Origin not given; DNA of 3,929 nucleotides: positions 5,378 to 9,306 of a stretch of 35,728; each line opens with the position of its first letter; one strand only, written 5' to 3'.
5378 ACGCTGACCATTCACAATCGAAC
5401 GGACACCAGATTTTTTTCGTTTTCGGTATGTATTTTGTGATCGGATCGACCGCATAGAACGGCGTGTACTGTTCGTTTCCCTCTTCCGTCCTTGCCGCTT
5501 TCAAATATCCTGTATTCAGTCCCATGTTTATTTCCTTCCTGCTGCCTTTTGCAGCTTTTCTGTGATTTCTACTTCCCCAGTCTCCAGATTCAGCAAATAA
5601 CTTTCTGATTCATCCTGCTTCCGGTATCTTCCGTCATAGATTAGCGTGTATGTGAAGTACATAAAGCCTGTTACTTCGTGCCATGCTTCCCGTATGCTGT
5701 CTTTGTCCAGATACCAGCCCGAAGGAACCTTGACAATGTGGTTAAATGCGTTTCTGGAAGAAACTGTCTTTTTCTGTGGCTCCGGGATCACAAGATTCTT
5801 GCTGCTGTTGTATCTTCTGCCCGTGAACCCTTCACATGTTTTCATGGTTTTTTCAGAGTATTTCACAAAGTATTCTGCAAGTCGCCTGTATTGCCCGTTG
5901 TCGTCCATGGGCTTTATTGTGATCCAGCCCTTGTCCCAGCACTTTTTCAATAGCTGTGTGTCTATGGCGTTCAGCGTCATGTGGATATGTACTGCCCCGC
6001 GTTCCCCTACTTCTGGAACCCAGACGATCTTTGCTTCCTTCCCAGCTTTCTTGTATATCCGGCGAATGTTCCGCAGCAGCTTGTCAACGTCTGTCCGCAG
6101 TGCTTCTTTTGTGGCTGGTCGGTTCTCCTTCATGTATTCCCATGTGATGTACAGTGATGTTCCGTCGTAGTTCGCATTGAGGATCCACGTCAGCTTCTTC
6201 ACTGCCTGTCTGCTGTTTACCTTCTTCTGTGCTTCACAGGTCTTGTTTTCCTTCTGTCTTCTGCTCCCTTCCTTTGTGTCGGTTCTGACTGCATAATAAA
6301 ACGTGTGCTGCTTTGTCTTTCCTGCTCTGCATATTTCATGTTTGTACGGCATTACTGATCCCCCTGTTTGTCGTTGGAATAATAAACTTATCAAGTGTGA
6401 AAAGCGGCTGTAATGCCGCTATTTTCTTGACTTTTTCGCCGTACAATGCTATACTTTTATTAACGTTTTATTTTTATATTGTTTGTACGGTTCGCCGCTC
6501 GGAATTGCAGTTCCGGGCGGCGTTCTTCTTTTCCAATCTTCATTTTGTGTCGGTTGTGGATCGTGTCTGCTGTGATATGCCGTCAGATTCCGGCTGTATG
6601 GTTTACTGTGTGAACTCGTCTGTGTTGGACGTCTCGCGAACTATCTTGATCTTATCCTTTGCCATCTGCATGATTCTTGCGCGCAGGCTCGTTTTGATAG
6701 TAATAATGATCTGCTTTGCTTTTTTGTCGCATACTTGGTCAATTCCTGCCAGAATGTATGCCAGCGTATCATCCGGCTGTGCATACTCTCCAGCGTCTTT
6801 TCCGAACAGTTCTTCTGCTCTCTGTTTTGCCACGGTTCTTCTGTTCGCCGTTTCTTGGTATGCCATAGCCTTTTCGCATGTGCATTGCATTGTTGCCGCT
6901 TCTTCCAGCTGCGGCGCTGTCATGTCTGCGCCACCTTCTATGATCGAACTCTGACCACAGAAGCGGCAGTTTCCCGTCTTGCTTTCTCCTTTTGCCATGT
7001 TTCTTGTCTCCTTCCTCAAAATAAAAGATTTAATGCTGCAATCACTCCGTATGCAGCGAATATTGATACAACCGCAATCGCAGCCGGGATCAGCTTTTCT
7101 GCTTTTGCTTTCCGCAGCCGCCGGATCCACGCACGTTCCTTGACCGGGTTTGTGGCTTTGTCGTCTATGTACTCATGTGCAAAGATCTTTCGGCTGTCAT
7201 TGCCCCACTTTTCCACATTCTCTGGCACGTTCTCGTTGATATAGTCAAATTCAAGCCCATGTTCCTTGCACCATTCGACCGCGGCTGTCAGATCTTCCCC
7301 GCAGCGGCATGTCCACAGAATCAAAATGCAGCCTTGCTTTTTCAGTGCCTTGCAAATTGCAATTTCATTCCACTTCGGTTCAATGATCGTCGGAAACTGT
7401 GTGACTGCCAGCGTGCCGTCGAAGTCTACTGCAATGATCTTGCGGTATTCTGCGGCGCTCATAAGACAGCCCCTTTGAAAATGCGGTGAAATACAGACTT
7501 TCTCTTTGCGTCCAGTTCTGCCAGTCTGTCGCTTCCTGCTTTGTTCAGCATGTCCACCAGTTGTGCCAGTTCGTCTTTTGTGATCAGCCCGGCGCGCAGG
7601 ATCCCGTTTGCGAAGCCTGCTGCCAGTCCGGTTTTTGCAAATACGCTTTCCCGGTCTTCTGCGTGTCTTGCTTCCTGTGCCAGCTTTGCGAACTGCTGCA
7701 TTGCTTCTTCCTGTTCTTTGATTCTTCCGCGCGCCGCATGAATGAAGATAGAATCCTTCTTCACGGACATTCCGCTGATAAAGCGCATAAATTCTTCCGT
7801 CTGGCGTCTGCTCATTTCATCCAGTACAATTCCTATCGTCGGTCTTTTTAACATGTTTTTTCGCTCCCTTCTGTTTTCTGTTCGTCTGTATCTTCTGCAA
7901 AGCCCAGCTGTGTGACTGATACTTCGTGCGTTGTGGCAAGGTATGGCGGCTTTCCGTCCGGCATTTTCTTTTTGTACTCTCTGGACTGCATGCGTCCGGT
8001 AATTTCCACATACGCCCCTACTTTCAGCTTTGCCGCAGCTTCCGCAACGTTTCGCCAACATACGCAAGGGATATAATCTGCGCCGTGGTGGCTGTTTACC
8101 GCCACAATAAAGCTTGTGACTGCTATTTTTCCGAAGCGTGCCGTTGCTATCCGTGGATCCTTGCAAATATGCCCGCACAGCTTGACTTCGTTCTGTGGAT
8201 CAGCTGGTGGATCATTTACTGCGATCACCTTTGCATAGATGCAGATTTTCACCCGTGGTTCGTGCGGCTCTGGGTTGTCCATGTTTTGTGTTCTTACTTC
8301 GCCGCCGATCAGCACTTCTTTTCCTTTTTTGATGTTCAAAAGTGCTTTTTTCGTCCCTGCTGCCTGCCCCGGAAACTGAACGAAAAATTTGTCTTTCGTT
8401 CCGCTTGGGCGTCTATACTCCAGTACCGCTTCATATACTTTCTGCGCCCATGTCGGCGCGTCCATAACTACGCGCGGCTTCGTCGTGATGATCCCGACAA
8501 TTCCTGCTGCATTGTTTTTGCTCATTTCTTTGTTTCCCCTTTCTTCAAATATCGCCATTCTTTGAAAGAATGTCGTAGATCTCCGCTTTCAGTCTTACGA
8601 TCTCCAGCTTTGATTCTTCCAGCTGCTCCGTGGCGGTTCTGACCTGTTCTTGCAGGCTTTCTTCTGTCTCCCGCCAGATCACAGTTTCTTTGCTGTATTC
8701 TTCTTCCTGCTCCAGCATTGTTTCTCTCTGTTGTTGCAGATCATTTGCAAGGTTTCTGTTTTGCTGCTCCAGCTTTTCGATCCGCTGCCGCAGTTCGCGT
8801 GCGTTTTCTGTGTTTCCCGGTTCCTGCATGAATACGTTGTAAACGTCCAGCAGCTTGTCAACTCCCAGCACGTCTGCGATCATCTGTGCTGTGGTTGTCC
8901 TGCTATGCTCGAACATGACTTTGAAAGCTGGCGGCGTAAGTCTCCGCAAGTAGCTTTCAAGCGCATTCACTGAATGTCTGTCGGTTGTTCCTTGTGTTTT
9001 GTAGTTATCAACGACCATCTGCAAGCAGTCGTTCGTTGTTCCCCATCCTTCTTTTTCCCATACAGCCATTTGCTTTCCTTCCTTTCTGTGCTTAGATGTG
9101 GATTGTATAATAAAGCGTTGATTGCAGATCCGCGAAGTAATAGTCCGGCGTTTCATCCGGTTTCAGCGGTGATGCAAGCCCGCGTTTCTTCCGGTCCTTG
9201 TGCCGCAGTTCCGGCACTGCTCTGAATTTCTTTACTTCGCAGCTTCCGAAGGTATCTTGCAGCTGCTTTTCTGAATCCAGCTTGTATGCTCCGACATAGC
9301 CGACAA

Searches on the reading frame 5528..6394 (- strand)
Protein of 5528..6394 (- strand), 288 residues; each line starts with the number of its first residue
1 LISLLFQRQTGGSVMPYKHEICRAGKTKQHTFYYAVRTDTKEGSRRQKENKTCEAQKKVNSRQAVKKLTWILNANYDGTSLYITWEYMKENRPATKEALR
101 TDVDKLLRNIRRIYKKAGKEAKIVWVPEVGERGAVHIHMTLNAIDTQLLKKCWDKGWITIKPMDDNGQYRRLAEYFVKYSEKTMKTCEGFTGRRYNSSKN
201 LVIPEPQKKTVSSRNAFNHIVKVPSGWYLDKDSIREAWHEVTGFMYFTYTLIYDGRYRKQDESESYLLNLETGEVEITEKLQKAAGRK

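Call 25: search_protein_families(library=pfam, proteins=[window:5528-6394:-], max_evalue=0.01)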
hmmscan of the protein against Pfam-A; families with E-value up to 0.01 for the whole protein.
window:5528-6394:- (288 aa): 1 family
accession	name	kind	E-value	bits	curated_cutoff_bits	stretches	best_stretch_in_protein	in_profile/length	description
PF23343.2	REP_ORF2-G2P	-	1.3e-15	57.9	27.8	1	81-183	2-98/99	Replication-associated protein ORF2/G2P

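Call 54: search_protein_families(library=phrogs, proteins=[window:5528-6394:-], max_evalue=0.001)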
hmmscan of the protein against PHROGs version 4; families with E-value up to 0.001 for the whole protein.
window:5528-6394:- (288 aa): 2 families
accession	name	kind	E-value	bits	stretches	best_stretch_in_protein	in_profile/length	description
phrog_3584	-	DNA, RNA and nucleotide metabolism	7.6e-53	180.6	1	15-264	3-261/265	replication initiation protein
phrog_3419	-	DNA, RNA and nucleotide metabolism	2.6e-15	57.7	1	36-246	65-279/289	rolling circle DNA replication initiation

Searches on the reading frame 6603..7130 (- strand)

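Call 26: search_protein_families(library=pfam, proteins=[window:6603-7130:-], max_evalue=0.01)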
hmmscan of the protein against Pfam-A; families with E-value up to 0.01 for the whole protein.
window:6603-7130:- (175 aa): 0 families

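Call 54: search_protein_families(library=phrogs, proteins=[window:6603-7130:-], max_evalue=0.001)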
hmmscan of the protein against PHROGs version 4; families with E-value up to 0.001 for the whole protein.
window:6603-7130:- (175 aa): 1 family
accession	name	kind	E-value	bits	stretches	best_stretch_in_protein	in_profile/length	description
phrog_24368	-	unknown function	6.2e-15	56.5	1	51-173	6-129/131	-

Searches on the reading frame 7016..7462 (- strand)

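Call 25: search_protein_families(library=pfam, proteins=[window:7016-7462:-], max_evalue=0.01)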
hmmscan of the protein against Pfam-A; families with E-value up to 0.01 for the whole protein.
window:7016-7462:- (148 aa): 0 families

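Call 54: search_protein_families(library=phrogs, proteins=[window:7016-7462:-], max_evalue=0.001)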
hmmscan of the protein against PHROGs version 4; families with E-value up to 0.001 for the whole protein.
window:7016-7462:- (148 aa): 4 families
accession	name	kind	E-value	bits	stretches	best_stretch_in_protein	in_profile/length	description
phrog_24386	-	unknown function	1.8e-31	110.4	1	7-110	3-108/339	-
phrog_1238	-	moron, auxiliary metabolic gene and host takeover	2.5e-28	99.7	1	4-124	19-137/155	phosphoheptose isomerase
phrog_415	-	other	3.1e-06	28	1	3-75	17-111/218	polynucleotide kinase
phrog_36893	-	unknown function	9.6e-06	25.7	1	8-67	324-384/489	-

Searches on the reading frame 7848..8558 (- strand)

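Call 25: search_protein_families(library=pfam, proteins=[window:7848-8558:-], max_evalue=0.01)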
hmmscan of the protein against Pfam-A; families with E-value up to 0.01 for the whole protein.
window:7848-8558:- (236 aa): 2 families
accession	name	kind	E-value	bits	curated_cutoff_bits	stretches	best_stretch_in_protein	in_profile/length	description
PF00436.31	SSB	-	1e-15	58.1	26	1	123-199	2-87/104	Single-strand binding protein family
PF01336.31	tRNA_anti-codon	-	4e-05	23.9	27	1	162-196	28-63/75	OB-fold nucleic acid binding domain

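Call 54: search_protein_families(library=phrogs, proteins=[window:7848-8558:-], max_evalue=0.001)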
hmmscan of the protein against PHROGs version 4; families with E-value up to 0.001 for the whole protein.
window:7848-8558:- (236 aa): 2 families
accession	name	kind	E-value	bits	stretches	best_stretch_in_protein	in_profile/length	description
phrog_26861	-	unknown function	9.9e-25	88.1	1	3-223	16-237/242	-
phrog_44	-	DNA, RNA and nucleotide metabolism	3.6e-17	64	1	123-231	88-200/271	single strand DNA binding protein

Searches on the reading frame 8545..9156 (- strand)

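Call 25: search_protein_families(library=pfam, proteins=[window:8545-9156:-], max_evalue=0.01)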
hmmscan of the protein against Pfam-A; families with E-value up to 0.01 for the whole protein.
window:8545-9156:- (203 aa): 5 families
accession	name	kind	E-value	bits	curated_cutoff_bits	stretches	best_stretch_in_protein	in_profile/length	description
PF10168.15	Nup88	-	5.3e-05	21.7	24.4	1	108-196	608-697/702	Nuclear pore component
PF05714.16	PFam54_60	-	0.00026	21.1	27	1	116-197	110-184/185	Borrelia Bbcrasp-1 domain containing protein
PF06785.16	UPF0242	-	0.0033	17.9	33.5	1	116-195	82-161/194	Uncharacterised protein family (UPF0242) N-terminus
PF01496.24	V_ATPase_I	-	0.0057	15.1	30.7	1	36-198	159-298/815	V-type ATPase 116kDa subunit family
PF11365.13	SOGA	-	0.0093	17.4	31.1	0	117-192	14-90/94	Protein SOGA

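Call 54: search_protein_families(library=phrogs, proteins=[window:8545-9156:-], max_evalue=0.001)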
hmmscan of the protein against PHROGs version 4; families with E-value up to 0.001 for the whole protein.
window:8545-9156:- (203 aa): 1 family
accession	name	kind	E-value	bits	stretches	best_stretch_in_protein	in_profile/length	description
phrog_77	-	DNA, RNA and nucleotide metabolism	0.00079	19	1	100-197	695-792/967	SbcC-like subunit of palindrome specific endonuclease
